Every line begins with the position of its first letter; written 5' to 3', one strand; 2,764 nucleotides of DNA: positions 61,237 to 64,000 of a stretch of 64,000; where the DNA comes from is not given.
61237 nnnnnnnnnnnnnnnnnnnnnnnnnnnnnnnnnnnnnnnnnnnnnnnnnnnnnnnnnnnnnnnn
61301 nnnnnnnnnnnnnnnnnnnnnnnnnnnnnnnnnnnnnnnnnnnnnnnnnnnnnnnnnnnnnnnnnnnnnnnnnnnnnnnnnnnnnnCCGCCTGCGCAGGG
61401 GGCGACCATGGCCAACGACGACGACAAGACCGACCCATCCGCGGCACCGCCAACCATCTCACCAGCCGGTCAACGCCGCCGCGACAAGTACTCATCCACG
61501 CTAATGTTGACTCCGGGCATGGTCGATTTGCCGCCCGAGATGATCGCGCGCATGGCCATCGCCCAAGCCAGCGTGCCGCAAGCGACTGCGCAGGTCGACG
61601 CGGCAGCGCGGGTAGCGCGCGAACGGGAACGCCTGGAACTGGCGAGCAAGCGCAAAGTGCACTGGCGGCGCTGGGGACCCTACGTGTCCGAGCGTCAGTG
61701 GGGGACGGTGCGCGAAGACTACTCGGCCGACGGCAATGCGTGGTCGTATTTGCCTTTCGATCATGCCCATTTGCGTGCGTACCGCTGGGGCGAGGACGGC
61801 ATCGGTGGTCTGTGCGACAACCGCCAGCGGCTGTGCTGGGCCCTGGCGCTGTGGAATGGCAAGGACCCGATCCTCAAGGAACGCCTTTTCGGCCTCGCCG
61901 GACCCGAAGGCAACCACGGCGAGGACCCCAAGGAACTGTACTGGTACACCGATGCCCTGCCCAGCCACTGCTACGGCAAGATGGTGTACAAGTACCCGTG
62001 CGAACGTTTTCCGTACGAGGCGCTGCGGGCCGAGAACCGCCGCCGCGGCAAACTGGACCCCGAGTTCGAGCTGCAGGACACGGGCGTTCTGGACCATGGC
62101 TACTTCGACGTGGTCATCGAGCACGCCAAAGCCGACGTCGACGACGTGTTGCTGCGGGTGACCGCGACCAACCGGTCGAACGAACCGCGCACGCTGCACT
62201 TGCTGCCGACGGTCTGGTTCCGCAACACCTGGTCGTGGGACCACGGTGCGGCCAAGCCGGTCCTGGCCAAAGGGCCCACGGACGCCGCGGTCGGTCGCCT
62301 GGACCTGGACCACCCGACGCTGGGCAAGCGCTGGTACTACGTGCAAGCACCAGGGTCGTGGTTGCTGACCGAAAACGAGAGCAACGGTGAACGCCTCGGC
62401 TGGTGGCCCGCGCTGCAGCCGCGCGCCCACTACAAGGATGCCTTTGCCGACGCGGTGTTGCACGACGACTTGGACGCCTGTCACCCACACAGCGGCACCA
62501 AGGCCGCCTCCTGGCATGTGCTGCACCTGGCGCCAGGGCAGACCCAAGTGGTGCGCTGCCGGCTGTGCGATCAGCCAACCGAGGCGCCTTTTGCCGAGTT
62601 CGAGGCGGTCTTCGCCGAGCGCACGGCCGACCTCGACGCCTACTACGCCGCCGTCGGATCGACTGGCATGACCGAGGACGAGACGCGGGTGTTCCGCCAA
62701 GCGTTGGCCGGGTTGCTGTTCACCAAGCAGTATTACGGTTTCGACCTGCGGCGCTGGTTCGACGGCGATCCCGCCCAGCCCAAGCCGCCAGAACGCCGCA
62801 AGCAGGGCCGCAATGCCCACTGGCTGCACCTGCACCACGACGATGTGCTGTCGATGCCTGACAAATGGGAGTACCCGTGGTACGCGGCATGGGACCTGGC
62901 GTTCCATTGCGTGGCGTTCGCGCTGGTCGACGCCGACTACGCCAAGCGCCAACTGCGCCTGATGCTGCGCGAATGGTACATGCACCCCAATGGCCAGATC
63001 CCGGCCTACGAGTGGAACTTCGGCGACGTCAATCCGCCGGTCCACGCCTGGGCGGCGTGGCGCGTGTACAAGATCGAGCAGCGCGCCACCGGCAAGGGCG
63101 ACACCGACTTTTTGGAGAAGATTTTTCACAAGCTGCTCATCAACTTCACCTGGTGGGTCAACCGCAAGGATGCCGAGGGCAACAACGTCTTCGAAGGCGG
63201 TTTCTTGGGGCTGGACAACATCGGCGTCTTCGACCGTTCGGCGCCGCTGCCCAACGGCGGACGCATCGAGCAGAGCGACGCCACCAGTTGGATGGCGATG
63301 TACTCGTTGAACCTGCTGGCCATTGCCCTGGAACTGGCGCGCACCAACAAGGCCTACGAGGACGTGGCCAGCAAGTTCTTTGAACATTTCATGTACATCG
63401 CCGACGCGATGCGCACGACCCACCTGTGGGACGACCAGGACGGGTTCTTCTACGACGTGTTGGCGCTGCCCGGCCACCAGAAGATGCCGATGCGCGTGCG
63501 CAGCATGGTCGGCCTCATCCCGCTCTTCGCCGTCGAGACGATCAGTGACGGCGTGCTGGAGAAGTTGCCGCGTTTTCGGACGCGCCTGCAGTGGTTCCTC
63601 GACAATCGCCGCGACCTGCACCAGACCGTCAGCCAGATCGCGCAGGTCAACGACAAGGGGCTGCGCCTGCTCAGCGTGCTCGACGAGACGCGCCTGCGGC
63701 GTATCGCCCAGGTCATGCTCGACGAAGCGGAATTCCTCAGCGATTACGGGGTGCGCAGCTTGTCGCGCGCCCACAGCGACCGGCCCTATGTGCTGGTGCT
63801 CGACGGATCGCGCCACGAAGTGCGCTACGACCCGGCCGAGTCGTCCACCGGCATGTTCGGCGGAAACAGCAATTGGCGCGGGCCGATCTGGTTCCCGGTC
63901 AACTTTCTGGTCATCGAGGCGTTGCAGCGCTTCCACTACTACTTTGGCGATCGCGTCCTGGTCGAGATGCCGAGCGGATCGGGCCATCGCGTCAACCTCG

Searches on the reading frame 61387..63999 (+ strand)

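Call 78: search_protein_families(library=pfam, proteins=[window:61387-63999:+], max_evalue=0.0001)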
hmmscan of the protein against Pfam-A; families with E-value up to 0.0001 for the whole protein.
window:61387-63999:+ (871 aa): 2 families
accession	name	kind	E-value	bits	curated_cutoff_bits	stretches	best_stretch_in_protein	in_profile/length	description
PF22422.2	MGH1-like_GH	-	1.2e-26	94.6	27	2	496-715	1-249/356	Mannosylglycerate hydrolase MGH1-like glycoside hydrolase domain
PF03200.22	Glyco_hydro_63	-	2.4e-08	33.6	22.4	1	630-851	252-428/492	Glycosyl hydrolase family 63 C-terminal domain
